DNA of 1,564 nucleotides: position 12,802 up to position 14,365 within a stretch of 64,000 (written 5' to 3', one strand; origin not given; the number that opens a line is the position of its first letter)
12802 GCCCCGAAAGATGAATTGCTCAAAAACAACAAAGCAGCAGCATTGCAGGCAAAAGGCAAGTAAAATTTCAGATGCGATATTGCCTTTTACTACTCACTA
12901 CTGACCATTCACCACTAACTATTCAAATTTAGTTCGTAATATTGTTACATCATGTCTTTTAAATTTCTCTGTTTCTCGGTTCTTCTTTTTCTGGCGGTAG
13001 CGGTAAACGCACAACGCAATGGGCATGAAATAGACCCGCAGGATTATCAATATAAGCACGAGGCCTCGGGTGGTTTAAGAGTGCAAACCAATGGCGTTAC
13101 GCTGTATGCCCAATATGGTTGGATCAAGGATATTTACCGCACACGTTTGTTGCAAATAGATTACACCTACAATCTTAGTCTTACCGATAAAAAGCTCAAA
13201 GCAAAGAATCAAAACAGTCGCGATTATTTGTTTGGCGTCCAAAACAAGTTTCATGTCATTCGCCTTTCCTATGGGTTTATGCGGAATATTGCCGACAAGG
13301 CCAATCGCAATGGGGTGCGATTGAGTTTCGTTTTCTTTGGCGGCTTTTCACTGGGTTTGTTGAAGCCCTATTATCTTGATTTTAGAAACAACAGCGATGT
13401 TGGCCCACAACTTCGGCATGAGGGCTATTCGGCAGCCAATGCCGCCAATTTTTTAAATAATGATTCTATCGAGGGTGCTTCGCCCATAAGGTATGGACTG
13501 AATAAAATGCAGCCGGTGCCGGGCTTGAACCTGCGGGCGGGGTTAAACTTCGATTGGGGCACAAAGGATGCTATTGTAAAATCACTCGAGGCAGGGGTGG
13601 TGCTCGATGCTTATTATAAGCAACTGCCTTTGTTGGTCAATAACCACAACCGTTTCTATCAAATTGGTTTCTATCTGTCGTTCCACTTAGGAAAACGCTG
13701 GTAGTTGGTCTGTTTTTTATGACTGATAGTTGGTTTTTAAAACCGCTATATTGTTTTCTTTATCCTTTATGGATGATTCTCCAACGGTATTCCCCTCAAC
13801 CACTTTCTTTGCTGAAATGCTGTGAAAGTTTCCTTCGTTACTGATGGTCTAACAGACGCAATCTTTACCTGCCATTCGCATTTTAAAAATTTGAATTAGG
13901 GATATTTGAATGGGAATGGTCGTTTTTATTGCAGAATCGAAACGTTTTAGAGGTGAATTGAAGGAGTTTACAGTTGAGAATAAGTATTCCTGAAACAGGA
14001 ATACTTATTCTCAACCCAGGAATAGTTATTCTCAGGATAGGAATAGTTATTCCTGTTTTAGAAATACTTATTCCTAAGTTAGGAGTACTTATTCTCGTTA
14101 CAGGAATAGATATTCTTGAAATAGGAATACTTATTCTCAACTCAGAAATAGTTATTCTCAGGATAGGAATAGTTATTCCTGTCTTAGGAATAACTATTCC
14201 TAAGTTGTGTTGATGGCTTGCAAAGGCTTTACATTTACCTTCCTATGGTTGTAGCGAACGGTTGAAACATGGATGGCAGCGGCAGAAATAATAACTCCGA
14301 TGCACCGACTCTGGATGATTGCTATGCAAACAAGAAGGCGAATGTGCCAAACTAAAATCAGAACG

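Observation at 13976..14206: Array 1: eleven phased 7-2-7 palindromes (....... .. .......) upstream of the LTD-CotH gene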

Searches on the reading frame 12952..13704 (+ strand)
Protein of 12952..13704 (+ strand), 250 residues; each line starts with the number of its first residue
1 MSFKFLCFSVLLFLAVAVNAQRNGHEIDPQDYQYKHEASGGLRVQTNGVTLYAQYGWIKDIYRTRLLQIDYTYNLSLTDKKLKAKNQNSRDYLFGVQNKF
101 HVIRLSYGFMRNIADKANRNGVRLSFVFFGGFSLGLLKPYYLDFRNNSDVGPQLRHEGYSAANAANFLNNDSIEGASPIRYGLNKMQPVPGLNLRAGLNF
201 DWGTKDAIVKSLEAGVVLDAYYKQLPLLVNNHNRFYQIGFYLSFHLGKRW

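Call 10: search_protein_families(library=pfam, proteins=[window:12952-13704:+])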
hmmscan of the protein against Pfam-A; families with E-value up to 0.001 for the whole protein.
window:12952-13704:+ (250 aa): 0 families

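Call 15: find_encoding_contigs(protein=window:12952-13704:+, flank=10000, max_places=10)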
Protein window:12952-13704:+ (250 aa): 8 contigs read that carry it; 6 places shown.
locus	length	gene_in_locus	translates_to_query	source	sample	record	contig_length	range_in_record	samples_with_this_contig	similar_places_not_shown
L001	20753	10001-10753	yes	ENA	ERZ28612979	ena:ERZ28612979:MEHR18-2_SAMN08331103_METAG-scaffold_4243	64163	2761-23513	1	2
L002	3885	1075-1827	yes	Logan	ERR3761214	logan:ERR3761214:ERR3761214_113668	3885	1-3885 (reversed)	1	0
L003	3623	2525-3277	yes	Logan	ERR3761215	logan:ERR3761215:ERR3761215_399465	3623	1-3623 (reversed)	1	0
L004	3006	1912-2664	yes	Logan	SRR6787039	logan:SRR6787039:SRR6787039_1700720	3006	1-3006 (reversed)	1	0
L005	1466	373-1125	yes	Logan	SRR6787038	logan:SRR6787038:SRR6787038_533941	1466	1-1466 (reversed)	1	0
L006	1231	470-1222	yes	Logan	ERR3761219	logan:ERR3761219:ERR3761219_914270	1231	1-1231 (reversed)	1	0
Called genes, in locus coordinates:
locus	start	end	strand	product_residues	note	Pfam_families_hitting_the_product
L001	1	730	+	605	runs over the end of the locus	PF13573:SprB (weak), PF18962:Por_Secre_tail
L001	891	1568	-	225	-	PF03167:UDG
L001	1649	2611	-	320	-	-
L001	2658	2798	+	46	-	-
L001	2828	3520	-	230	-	PF01144:CoA_trans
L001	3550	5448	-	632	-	PF18962:Por_Secre_tail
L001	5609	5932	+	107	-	PF01883:FeS_assembly_P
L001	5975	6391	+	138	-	PF06491:Disulph_isomer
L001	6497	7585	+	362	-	PF00970:FAD_binding_6, PF08030:NAD_binding_6 (faint), PF00175:NAD_binding_1, PF00111:Fer2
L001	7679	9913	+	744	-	PF02366:PMT (weak), PF07719:TPR_2 (faint), PF14559:TPR_19 (faint), PF00515:TPR_1 (weak)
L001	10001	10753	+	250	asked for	-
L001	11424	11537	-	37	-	-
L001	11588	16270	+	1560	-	PF00932:LTD, PF13287:Fn3_assoc, PF13290:CHB_HEX_C_1, PF08757:CotH, PF18998:Flg_new_2, PF13585:CHU_C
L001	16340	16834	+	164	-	PF12867:DinB_2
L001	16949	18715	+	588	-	PF05960:DUF885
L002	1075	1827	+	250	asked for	-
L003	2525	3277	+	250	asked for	-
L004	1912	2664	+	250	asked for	-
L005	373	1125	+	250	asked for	-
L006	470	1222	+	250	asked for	-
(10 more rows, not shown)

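Call 17: find_homologous_proteins(query=window:12952-13704:+)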
Query window:12952-13704:+ (250 aa): 145 proteins with E <= 0.001 among 651 candidates; the best 120 are listed.
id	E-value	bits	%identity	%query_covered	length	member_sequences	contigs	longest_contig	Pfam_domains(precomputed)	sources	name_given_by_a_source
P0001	1.3e-164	564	99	100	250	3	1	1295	-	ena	-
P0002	9.8e-136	469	81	100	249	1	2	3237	-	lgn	-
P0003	1.1e-135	469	80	100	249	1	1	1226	-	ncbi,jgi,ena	jgi:hypothetical protein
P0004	2.5e-135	468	82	100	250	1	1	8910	-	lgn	-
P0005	1.4e-117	410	71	98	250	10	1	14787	-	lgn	-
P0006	1.2e-106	374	67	96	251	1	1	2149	-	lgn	-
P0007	6.5e-106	372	65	98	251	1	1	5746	-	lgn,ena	-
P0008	5.0e-104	365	65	96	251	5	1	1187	-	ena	-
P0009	1.2e-102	361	66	92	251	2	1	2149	-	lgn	-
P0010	5.9e-102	359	66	93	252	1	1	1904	-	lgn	-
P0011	2.9e-101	356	63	98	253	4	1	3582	-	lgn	-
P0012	4.1e-100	353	62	98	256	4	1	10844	-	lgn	-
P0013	5.2e-100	352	62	98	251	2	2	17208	-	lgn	-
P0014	6.6e-100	352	61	100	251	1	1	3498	-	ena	-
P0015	1.3e-98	348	62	98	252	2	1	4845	-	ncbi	-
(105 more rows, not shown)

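Call 19: find_related_loci(query=A1, collection=genome_contigs, flank=10000)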
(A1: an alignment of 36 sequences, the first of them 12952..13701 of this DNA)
Query A1 (250 aa) in genome_contigs; peptide patterns used: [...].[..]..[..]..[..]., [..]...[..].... (x = any residue, [..] = any of these).
389 stretches matched a pattern; 347 encode a relative of the query (tblastn E <= 1e-3); the best 80 are kept; 80 distinct loci.
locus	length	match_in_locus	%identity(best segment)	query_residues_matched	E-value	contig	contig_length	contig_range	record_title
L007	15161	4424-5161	70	3-250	2e-121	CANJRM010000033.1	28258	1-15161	MAG: Bacteroidetes bacterium isolate RH-23may17-600 genome assembly, contig: RH-23may17-C11866, whole genome shotgun seq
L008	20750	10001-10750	69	1-250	1e-116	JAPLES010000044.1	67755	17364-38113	MAG: Bacteroidetes bacterium isolate LacPavin_0818_WC40_MAG_40_11 LacPavin_0818_WC40_scaffold_160066, whole genome shotg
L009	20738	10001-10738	70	6-250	5e-117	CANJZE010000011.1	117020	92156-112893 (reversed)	MAG: Bacteroidetes bacterium isolate RH-26jul17-168 genome assembly, contig: RH-26jul17-C320, whole genome shotgun seque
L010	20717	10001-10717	67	10-250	1e-106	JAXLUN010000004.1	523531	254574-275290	MAG: Chitinophagales bacterium isolate STL-BAC31 C1.111.fa-4, whole genome shotgun sequence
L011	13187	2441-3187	63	4-250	2e-106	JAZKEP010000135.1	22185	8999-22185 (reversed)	MAG: Bacteroidota bacterium isolate DC_HB_02_SPN181219-bin040_1 DCHB02SPN_B040_1_000000000135, whole genome shotgun sequ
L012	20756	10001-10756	62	3-250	1e-103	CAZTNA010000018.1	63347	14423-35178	MAG TPA_asm: uncultured Chitinophaga sp. isolate SRP189682_co1_341 genome assembly, contig: NODE_432_length_63347_cov_10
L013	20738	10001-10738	61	6-250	1e-101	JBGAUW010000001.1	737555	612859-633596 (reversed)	MAG: Chitinophagales bacterium isolate MAG_MBR_H10.09 MBRH10-9_opera_contig_31, whole genome shotgun sequence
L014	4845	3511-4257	62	6-250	1e-101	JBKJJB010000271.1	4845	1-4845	MAG: Chitinophagales bacterium isolate ant_bin.189 S1Ck117_4403131_flag_0_multi_13.9725_len_4845, whole genome shotgun s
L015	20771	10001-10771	60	1-250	8e-100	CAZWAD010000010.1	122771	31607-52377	MAG TPA_asm: uncultured Chitinophaga sp. isolate SRP287453_co1_292 genome assembly, contig: NODE_148_length_122771_cov_9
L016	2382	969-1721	59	1-250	4e-101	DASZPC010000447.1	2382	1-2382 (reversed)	MAG TPA_asm: Chitinophagales bacterium isolate SMAG_U5961 k141_822068, whole genome shotgun sequence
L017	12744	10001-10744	60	10-250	7e-97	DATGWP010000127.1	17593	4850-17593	MAG TPA_asm: Chitinophagales bacterium isolate SMAG_U10585 k141_469692, whole genome shotgun sequence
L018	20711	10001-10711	60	15-250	7e-97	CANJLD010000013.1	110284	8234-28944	MAG: Bacteroidetes bacterium isolate RH-23may17-677 genome assembly, contig: RH-23may17-C1200, whole genome shotgun sequ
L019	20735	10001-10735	58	8-250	7e-96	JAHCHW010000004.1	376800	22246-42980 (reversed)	MAG: Chitinophagales bacterium isolate TGS_BAC7 BAC7_4, whole genome shotgun sequence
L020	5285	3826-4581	59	1-250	2e-95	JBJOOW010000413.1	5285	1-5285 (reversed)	MAG: Bacteroidota bacterium isolate watershed3_2019_sw_WHONDRS-S19S_0084_B_bin.16 scaffold_1074075, whole genome shotgun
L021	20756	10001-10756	59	1-250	3e-95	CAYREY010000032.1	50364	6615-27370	MAG TPA_asm: uncultured Chitinophaga sp. isolate SRP285395_co1_464 genome assembly, contig: NODE_838_length_50364_cov_19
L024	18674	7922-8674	58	1-250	4e-98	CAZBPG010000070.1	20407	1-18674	MAG TPA_asm: uncultured Chitinophaga sp. isolate binchicken_co16_317 genome assembly, contig: NODE_4376_length_20407_cov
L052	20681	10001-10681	54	31-250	2e-70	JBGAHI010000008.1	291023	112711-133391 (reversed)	MAG: Chitinophagales bacterium isolate MAG_MBR_H125.23 MBRH125-23_opera_contig_278, whole genome shotgun sequence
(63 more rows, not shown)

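Call 24: search_protein_families(library=pfam, proteins=[L011:10470-13022:+, L011:8136-9791:-, L015:15486-16406:-, L015:16874-17893:-, L018:2260-4911:+, L018:19016-19537:-, L024:12559-14004:-, L052:6496-8328:-, L010:10814-15232:+, L010:8267-8845:+])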
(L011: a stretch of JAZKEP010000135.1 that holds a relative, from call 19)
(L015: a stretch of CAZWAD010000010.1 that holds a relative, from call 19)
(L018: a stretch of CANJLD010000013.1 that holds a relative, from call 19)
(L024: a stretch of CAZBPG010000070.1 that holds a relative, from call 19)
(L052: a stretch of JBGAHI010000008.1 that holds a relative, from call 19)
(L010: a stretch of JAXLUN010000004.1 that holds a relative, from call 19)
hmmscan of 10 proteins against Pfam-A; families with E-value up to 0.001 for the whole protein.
L011:10470-13022:+ (850 aa): 5 families
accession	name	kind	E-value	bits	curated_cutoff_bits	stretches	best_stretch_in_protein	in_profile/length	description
PF24595.1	DUF7619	-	7.5e-45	152.7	27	1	627-758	1-133/133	Domain of unknown function (DUF7619)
PF12799.13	LRR_4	-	6.2e-17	61.7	27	2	208-246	2-43/44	Leucine Rich repeats (2 copies)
PF18962.6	Por_Secre_tail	-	1.1e-12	48.5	27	1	777-848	1-75/75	Secretion system C-terminal sorting domain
PF17210.9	SdrD_B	-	2.5e-07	31.3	29.7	1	396-455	6-66/112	SdrD B-like domain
PF25549.1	DUF7927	-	0.00022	21.9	31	1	630-741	5-110/132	Domain of unknown function (DUF7927)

L011:8136-9791:- (551 aa): 3 families
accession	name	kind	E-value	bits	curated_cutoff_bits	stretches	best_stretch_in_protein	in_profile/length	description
PF01039.27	Carboxyl_trans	-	1.2e-145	486.4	22.3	1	41-540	2-483/493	Carboxyl transferase domain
PF03255.19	ACCA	-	7.9e-13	48.7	23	2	325-438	91-203/310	Acetyl co-enzyme A carboxylase carboxyltransferase-like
PF06833.16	MdcE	-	0.0002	21.6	32.7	0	379-482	24-126/196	Malonate decarboxylase gamma subunit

L015:15486-16406:- (306 aa): 1 family
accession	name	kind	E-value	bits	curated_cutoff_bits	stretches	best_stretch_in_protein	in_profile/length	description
PF13620.12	CarboxypepD_reg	-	3.5e-08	34.1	32.3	1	222-302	2-81/82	Carboxypeptidase regulatory-like domain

L015:16874-17893:- (339 aa): 8 families
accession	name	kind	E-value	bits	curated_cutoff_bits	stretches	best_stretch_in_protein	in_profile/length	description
PF08498.15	Sterol_MT_C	-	1.1e-24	86.7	21.7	1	275-337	2-64/66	Sterol methyltransferase C-terminal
PF08241.18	Methyltransf_11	-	2.9e-17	63.5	21.2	1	99-196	1-93/95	Methyltransferase domain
PF13649.12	Methyltransf_25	-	3.7e-16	60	27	1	99-193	2-96/97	Methyltransferase domain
PF02353.26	CMAS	-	8.9e-16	58.4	27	1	70-250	38-215/273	Mycolic acid cyclopropane synthetase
PF13847.12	Methyltransf_31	-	3.6e-15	56.3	27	1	93-197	2-108/145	Methyltransferase domain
PF13489.12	Methyltransf_23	-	9e-09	35.7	27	1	87-249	17-163/164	Methyltransferase domain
PF08242.18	Methyltransf_12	-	9.7e-09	36.3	30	1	99-196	1-98/98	Methyltransferase domain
PF01209.24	Ubie_methyltran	-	1.1e-08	35.1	20.1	1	85-196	38-149/233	ubiE/COQ5 methyltransferase family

L018:2260-4911:+ (883 aa): 3 families
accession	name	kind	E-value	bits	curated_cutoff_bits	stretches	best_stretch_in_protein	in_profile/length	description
PF18939.6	DUF5686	-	1.1e-213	711.8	39.2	1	146-847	1-669/669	Family of unknown function (DUF5686)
PF13715.12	CarbopepD_reg_2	-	2e-16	60.2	32.2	1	54-136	2-88/88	CarboxypepD_reg-like domain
PF13620.12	CarboxypepD_reg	-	1.3e-11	45.1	32.3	1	52-125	1-82/82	Carboxypeptidase regulatory-like domain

L018:19016-19537:- (173 aa): 1 family
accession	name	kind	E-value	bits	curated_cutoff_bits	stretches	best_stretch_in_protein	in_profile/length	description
PF18962.6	Por_Secre_tail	-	8.3e-10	39.3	27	1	88-154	1-64/75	Secretion system C-terminal sorting domain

L024:12559-14004:- (481 aa): 2 families
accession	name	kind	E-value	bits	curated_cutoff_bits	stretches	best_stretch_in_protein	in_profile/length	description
PF01458.23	SUFBD_core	-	1.5e-79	267.1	27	1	210-451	1-231/232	SUF system FeS cluster assembly, SufBD core domain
PF19295.5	SufBD_N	-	1.8e-10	41.2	23.5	1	145-202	109-166/172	SufBD protein N-terminal region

L052:6496-8328:- (610 aa): 3 families
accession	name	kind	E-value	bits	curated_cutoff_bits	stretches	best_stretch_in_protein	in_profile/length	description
PF00733.27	Asn_synthase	-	3.2e-65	221.5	21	1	242-606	2-353/354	Asparagine synthase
PF13537.11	GATase_7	-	4.6e-43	146.6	25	1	49-165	2-122/123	Glutamine amidotransferase domain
PF13522.11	GATase_6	-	1.7e-40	138.5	27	1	33-160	1-130/130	Glutamine amidotransferase domain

L010:10814-15232:+ (1472 aa): 6 families
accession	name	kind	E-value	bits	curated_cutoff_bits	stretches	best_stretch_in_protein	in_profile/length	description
PF18998.6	Flg_new_2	-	4.6e-47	158.3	23.6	6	949-1001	19-70/73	Divergent InlB B-repeat domain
PF08757.17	CotH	-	1.2e-26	94.5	23.8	1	304-635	1-318/322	CotH kinase protein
PF13290.12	CHB_HEX_C_1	-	2.7e-16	59.7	22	1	181-243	2-60/67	Chitobiase/beta-hexosaminidase C-terminal domain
PF13585.12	CHU_C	-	8.1e-14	51.9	27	1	1387-1468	3-84/86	CHU_C Type IX secretion signal domain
PF00932.25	LTD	-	2.5e-12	47.6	34.3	1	20-132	5-107/109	Lamin Tail Domain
PF13287.12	Fn3_assoc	-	3.1e-12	46.8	23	1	191-254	1-58/59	Fn3 associated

L010:8267-8845:+ (192 aa): 0 families

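Call 26: find_encoding_contigs(protein=P0004, flank=8000, max_places=4)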
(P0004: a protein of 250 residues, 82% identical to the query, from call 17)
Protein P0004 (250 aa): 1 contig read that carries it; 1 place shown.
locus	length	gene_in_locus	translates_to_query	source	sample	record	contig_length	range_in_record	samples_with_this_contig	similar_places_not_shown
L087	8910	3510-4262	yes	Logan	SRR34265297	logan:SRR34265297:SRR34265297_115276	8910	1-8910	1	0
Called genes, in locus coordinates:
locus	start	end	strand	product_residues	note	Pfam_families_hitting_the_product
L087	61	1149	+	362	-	PF00970:FAD_binding_6, PF08030:NAD_binding_6 (faint), PF00175:NAD_binding_1, PF00111:Fer2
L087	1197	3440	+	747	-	PF07719:TPR_2 (faint), PF13181:TPR_8 (faint), PF00515:TPR_1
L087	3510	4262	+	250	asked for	-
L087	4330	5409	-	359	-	PF01264:Chorismate_synt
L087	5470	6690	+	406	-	PF07969:Amidohydro_3, PF01979:Amidohydro_1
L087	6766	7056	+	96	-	PF05258:DciA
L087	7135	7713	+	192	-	PF19630:DUF6134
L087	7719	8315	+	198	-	PF19630:DUF6134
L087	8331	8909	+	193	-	?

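Call 27: find_encoding_contigs(protein=P0002, flank=8000, max_places=4)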
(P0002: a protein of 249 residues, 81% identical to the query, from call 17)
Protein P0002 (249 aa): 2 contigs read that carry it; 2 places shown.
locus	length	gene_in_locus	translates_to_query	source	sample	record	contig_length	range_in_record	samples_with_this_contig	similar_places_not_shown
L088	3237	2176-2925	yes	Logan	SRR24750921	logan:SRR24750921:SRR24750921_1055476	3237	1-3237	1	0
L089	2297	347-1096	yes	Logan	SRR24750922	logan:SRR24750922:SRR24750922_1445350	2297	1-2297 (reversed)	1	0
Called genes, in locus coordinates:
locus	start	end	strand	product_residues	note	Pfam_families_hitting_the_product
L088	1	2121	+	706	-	?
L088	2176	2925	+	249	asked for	-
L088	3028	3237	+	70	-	?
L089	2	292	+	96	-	?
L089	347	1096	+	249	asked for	-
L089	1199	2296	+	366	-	?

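Call 61: search_protein_families(library=ncbifam, proteins=[window:12952-13704:+], max_evalue=0.01)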
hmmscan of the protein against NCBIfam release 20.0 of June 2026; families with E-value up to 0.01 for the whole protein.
window:12952-13704:+ (250 aa): 0 families

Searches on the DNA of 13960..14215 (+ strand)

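Call 71: search_dna_similar(query=window:13960-14215:+, collection=plasmids, mode=distant, max_evalue=0.001, max_rows=10)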
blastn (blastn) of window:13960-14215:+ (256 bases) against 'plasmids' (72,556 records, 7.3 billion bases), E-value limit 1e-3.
No match.
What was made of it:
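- On Plasmid iterons: No plasmid match (call 71).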

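Call 72: search_dna_similar(query=window:13960-14215:+, collection=phages, mode=distant, max_evalue=0.001, max_rows=10)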
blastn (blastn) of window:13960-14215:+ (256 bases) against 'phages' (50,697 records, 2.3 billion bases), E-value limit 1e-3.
No match.
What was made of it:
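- Closest known: Plasmid iterons and the sopC centromere of F. Different: No rep or par domain was found in the proteins scanned, there is no match in plasmids or phages (calls 71, 72), the sopC unit is 43 bp, and four unrelated arrays lie within 64 kb.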
